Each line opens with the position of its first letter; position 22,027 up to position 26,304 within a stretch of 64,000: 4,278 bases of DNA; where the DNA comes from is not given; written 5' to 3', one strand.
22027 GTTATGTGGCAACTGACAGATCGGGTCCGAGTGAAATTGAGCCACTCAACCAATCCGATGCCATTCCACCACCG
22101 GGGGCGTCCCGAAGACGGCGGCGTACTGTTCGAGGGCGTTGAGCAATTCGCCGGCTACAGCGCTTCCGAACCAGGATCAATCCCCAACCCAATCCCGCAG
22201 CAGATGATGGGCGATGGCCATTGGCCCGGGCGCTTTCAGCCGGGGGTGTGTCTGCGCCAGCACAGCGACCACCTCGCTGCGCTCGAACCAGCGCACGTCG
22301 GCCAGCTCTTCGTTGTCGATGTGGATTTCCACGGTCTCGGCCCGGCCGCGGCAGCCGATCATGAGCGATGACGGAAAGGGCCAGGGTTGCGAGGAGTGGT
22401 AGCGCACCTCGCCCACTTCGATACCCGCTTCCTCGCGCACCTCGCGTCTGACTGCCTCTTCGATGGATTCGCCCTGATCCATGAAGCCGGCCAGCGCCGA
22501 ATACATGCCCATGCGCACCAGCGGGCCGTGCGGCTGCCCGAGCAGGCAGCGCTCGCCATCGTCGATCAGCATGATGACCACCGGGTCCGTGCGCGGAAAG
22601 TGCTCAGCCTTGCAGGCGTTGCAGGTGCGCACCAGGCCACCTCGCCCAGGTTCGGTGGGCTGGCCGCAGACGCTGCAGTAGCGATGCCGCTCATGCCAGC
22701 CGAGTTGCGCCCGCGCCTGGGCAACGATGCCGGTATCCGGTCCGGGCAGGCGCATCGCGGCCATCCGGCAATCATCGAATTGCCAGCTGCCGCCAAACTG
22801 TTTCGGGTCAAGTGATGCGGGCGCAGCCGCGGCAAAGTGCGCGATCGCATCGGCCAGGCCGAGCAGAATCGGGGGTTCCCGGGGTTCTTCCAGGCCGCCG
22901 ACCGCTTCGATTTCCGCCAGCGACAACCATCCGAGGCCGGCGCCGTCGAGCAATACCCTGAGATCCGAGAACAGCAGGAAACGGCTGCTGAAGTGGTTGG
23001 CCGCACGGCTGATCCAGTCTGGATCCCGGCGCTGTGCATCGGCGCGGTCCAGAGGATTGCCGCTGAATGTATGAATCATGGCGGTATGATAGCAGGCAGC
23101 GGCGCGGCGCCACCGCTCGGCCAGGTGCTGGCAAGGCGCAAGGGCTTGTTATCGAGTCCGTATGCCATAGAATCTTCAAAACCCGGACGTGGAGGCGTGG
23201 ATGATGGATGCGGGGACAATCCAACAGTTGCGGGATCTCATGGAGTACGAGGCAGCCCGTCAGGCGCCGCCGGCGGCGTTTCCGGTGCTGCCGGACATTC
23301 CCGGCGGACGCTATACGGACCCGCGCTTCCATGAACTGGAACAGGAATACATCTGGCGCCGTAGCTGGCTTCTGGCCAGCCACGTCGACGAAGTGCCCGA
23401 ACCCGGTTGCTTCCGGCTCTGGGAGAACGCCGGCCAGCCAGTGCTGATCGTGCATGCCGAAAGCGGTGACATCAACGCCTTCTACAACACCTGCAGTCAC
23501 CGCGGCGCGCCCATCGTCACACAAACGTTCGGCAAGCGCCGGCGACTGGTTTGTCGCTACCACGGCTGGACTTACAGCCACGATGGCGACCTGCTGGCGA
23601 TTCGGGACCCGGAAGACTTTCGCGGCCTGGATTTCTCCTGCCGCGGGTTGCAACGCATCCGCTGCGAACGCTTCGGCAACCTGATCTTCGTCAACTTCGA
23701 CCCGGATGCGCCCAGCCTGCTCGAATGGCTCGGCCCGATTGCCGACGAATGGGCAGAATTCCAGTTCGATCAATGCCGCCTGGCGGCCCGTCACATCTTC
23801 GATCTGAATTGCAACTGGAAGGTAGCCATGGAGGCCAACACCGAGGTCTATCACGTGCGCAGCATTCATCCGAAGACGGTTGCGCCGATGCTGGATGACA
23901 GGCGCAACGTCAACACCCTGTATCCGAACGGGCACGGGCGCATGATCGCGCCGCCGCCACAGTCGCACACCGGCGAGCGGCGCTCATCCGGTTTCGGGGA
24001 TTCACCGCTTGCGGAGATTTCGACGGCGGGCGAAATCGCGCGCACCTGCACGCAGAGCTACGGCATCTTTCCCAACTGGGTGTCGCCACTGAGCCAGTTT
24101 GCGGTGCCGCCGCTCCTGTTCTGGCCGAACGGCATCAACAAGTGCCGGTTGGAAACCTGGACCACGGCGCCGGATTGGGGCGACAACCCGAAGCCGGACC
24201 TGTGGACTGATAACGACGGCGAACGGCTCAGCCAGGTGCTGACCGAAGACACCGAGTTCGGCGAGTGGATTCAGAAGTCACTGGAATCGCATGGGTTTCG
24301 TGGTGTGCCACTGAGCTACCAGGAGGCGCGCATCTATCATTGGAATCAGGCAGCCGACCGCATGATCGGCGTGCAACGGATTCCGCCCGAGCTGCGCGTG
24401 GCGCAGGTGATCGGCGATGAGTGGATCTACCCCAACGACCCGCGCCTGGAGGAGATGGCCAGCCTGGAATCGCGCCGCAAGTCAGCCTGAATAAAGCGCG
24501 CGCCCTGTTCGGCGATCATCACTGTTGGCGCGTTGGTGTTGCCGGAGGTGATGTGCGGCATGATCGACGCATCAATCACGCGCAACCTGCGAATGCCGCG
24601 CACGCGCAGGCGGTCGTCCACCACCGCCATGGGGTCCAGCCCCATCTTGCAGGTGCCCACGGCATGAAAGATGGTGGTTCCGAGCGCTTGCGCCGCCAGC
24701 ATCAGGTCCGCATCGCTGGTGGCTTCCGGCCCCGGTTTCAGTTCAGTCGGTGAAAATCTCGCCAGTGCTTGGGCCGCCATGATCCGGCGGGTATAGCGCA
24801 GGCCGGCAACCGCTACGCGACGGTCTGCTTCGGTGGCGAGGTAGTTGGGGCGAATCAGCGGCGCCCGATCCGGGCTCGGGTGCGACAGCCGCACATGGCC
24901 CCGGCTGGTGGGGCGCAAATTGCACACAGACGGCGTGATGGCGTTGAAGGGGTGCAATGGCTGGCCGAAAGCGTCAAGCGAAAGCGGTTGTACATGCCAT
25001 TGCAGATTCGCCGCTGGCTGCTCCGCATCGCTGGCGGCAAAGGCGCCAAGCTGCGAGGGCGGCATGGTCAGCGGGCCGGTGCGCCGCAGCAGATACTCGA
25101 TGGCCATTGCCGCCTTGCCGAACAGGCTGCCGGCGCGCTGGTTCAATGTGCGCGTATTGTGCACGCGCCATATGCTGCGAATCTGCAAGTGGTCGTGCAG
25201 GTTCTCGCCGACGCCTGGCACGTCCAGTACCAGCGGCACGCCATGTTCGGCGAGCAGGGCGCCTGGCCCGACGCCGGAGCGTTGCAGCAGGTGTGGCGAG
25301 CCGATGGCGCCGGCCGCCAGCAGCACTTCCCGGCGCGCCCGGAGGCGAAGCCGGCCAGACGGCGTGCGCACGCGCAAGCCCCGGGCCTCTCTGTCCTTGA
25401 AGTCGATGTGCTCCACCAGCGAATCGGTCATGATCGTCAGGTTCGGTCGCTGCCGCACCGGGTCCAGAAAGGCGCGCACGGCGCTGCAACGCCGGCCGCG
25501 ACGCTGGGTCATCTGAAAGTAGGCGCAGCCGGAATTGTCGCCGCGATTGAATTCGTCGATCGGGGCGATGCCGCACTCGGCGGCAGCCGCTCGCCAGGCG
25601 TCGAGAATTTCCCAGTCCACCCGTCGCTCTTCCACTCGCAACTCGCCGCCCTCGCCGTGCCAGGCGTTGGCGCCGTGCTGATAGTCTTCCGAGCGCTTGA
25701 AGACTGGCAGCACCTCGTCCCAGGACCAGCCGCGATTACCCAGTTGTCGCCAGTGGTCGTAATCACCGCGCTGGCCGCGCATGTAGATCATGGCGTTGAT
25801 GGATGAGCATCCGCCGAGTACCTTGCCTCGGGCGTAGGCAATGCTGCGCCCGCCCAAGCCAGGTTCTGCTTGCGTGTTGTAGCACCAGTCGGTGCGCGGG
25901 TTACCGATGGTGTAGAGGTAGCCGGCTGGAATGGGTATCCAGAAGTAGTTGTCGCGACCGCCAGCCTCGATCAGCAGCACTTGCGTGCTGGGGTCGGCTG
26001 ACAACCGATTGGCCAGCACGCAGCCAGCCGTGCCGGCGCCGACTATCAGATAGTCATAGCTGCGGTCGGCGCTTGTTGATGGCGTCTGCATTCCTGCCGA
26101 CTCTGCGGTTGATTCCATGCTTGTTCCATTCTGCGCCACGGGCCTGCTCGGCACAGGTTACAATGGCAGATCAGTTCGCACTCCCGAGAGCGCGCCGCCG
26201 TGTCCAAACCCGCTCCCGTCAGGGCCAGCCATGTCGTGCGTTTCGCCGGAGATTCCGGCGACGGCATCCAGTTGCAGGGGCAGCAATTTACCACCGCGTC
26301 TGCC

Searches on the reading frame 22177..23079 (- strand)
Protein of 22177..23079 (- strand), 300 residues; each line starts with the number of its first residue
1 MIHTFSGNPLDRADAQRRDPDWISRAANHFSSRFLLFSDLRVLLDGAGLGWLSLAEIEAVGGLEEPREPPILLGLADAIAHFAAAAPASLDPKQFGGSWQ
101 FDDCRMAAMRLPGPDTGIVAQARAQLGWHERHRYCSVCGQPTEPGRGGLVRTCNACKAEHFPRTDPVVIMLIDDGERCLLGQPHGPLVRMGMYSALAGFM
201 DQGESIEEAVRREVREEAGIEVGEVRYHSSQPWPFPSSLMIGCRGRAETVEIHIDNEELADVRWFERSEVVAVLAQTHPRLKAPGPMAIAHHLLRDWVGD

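Call 9: search_protein_families(library=pfam, proteins=[window:22177-23079:-], max_evalue=0.00001)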
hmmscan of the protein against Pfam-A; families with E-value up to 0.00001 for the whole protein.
window:22177-23079:- (300 aa): 3 families
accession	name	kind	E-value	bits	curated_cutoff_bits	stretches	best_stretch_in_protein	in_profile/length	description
PF00293.34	NUDIX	-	3.7e-15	56.5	21.1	1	166-274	5-120/134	NUDIX domain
PF09297.16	Zn_ribbon_NUD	-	4.3e-11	42.8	24.8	1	131-161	2-32/32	NADH pyrophosphatase zinc ribbon domain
PF09296.17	NUDIX-like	-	6.4e-06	27.3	22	0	31-128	1-96/96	NADH pyrophosphatase-like rudimentary NUDIX domain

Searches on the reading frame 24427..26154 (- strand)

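Call 9: search_protein_families(library=pfam, proteins=[window:24427-26154:-], max_evalue=0.00001)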
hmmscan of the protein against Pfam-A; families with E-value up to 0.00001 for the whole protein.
window:24427-26154:- (575 aa): 3 families
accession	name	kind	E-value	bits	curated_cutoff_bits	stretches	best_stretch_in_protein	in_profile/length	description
PF00732.25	GMC_oxred_N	-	2e-47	162.3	23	1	33-323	1-217/218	GMC oxidoreductase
PF05199.19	GMC_oxred_C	-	8.4e-39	133.7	24.6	1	415-548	1-139/139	GMC oxidoreductase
PF00890.30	FAD_binding_2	-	6.3e-07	29.4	20.4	0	226-290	145-209/414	FAD binding domain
